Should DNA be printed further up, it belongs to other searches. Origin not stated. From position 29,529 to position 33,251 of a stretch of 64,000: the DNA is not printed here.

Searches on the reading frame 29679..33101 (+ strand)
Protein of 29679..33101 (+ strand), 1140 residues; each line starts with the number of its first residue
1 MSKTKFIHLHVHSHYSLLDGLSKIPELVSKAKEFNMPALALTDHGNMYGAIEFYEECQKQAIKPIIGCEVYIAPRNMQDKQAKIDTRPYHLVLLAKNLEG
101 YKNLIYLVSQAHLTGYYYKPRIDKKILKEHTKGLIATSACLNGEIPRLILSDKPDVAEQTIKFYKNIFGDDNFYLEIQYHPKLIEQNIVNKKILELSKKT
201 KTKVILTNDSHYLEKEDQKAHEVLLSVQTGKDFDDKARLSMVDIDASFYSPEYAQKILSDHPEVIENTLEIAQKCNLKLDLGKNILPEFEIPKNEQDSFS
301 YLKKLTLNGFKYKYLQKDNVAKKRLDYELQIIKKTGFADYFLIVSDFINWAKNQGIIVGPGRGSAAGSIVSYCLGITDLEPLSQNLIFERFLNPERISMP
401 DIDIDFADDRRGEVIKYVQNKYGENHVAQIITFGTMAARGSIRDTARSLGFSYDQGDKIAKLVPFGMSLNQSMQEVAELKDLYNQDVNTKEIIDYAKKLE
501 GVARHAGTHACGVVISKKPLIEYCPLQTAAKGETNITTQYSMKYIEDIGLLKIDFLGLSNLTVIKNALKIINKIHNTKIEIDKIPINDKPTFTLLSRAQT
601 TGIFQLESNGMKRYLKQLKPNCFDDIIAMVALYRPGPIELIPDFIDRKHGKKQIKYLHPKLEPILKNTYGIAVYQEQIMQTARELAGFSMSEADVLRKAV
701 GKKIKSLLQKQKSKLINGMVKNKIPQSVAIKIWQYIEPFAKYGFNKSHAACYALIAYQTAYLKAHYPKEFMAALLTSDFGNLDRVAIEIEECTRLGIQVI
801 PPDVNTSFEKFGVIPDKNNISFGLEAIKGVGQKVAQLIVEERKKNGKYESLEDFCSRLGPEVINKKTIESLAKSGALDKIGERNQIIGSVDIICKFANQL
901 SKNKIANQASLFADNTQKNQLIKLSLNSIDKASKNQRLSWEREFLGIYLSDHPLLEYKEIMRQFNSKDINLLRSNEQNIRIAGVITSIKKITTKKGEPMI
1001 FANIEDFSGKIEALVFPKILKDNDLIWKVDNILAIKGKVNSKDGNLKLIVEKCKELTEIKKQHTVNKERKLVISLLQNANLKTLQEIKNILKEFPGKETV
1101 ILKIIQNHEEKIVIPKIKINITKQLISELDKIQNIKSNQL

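Call 11: search_protein_families(library=pfam, proteins=[window:29679-33101:+])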
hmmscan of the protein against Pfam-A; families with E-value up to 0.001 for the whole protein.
window:29679-33101:+ (1140 aa): 7 families
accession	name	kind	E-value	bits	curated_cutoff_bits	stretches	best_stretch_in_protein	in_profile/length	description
PF07733.18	DNA_pol3_alpha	-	8.2e-104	347.3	23.9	1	300-557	1-260/260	Bacterial DNA polymerase III alpha NTPase domain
PF17657.6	DNA_pol3_finger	-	3.8e-65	218.7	22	1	560-722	1-165/166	Bacterial DNA polymerase III alpha subunit finger domain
PF02811.25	PHP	-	1.6e-62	211.1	26.4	1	8-180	1-164/164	PHP domain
PF14579.12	HHH_6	-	1.1e-28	99.7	25.6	1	796-884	1-88/90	Helix-hairpin-helix motif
PF01336.31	tRNA_anti-codon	-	6.5e-11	42.4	27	1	979-1056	1-75/75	OB-fold nucleic acid binding domain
PF12836.13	HHH_3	-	1.1e-05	25.9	27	1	824-866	16-55/65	Helix-hairpin-helix motif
PF04919.18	DUF655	-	0.00012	22.5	22.2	1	824-867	118-165/181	Protein of unknown function (DUF655)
